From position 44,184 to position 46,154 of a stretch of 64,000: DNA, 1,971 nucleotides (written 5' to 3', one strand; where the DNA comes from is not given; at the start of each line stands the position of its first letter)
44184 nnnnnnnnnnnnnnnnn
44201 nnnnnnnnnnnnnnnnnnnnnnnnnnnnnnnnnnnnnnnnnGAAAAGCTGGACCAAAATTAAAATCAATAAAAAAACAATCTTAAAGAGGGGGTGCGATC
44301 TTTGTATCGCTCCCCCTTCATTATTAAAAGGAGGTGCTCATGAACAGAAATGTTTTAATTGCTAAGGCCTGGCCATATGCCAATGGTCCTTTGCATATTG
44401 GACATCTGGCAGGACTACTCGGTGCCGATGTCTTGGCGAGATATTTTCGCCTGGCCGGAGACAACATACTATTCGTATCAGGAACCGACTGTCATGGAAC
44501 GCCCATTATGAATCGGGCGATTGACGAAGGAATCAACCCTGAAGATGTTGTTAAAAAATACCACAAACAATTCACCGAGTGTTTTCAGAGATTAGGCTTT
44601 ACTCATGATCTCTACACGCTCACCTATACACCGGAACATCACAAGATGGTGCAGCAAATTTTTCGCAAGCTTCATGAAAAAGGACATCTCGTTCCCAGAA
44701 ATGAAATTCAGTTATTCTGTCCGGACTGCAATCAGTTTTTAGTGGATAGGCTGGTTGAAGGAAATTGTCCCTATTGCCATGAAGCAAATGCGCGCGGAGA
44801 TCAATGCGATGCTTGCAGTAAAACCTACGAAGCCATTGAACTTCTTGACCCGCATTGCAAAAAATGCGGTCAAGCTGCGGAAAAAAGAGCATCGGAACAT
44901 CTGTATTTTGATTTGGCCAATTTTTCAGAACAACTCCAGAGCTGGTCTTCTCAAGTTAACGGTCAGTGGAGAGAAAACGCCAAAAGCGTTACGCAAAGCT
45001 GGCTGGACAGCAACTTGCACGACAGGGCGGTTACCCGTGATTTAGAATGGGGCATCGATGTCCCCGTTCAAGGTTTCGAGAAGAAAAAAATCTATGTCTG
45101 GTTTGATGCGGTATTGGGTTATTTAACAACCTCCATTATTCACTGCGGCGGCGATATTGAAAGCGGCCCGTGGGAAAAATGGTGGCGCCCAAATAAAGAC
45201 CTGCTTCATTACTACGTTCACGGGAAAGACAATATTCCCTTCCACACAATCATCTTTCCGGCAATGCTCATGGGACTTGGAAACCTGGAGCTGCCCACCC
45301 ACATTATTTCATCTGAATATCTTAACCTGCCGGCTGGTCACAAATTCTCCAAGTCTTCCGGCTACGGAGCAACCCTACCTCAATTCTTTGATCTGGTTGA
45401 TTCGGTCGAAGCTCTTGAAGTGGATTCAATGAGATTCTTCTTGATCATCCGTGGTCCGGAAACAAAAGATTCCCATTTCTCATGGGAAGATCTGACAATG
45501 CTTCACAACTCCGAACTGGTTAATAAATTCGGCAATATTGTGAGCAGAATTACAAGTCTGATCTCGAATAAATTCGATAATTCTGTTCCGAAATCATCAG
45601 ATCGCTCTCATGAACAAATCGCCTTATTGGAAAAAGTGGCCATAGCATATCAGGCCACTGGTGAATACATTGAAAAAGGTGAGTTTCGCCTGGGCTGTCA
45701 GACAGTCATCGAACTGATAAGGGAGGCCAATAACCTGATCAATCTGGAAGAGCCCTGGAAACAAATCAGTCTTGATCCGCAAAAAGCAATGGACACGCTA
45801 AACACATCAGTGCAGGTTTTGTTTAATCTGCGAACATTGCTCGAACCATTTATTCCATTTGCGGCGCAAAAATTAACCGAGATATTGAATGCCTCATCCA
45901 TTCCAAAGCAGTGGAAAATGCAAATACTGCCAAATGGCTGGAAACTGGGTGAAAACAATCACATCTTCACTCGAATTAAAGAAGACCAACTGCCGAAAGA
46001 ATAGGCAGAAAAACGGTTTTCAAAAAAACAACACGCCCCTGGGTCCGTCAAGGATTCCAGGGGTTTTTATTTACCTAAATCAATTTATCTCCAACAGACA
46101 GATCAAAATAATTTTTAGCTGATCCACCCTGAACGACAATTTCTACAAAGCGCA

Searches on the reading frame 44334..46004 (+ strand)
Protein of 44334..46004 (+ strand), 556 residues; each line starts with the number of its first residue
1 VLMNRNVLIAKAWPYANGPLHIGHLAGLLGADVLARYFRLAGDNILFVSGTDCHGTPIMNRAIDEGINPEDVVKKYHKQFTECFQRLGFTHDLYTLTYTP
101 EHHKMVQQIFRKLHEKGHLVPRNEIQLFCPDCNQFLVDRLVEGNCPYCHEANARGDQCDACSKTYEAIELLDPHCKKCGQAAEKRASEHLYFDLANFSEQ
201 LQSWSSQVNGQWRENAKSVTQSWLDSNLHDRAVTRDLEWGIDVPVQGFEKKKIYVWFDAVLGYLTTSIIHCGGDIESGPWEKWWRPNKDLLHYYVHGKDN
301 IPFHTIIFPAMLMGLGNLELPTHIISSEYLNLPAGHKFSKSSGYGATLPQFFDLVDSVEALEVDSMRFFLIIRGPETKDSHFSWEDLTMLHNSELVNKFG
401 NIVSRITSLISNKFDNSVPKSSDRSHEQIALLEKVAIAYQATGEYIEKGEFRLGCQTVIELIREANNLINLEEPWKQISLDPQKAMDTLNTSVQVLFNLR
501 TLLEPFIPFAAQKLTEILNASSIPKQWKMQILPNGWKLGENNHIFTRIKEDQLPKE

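Call 85: search_protein_families(library=pfam, proteins=[window:44334-46004:+], max_evalue=0.00001)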
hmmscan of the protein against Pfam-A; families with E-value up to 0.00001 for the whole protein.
window:44334-46004:+ (556 aa): 4 families
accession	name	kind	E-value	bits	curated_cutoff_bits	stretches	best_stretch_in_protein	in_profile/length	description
PF09334.17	tRNA-synt_1g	-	2.4e-135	451.7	20.1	1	7-406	1-390/391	tRNA synthetases class I (M)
PF00133.28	tRNA-synt_1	-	1.2e-19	70.8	22.7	1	9-247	27-247/414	tRNA synthetases class I (I, L, M and V)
PF19303.5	Anticodon_3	-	5.3e-11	43.1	23.5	1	418-553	1-140/152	Anticodon binding domain of methionyl tRNA ligase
PF01406.26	tRNA-synt_1e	-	3.4e-06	27.1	27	1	19-119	22-121/301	tRNA synthetases class I (C) catalytic domain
